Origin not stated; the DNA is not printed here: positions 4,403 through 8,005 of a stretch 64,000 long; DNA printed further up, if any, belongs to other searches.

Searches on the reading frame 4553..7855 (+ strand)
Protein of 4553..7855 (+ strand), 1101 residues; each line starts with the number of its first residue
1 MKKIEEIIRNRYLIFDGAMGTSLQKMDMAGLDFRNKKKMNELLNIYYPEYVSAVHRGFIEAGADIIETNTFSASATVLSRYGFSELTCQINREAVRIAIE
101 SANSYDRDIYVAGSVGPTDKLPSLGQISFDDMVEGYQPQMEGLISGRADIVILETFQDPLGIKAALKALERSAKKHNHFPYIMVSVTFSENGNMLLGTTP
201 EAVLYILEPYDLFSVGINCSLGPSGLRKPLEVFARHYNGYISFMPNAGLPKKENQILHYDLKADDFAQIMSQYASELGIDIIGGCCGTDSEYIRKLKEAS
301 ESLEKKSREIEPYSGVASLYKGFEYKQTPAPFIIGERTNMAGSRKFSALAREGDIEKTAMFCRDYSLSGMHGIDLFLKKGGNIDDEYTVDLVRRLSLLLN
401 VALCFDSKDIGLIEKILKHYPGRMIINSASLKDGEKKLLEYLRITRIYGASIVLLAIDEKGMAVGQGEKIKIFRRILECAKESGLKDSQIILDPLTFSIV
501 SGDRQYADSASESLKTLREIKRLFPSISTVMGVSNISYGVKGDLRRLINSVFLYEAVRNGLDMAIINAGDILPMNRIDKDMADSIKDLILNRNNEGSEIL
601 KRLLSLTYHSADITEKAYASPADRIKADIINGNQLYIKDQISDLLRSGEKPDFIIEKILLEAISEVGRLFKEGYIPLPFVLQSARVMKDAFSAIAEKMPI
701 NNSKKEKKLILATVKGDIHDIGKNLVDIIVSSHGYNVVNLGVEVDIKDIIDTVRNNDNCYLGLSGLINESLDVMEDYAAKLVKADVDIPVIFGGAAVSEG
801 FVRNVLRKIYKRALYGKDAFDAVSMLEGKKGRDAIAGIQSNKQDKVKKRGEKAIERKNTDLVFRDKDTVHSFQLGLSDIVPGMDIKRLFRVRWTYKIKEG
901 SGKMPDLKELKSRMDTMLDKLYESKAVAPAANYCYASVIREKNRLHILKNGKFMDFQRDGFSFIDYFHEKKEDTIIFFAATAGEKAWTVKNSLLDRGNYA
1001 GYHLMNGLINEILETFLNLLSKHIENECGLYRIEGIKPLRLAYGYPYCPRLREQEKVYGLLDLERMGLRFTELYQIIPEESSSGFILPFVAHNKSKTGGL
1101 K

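Call 88: search_protein_families(library=pfam, proteins=[window:4553-7855:+], max_evalue=0.00001)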
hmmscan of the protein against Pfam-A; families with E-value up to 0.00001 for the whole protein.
window:4553-7855:+ (1101 aa): 5 families
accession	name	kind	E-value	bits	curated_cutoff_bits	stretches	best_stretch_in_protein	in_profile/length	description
PF02574.22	S-methyl_trans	-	7.6e-74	249.5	22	1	13-299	1-282/283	Homocysteine S-methyltransferase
PF00809.28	Pterin_bind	-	3.7e-19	69.8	25.5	1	335-567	1-244/244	Pterin binding enzyme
PF02310.24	B12-binding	-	1.3e-16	61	32.1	1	708-822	2-119/121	B12 binding domain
PF02607.22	B12-binding_2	-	1.2e-13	51.5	23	1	623-694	3-73/74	B12 binding domain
PF02965.22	Met_synt_B12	-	7.8e-10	39.1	25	1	941-1094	86-251/273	Vitamin B12 dependent methionine synthase, activation domain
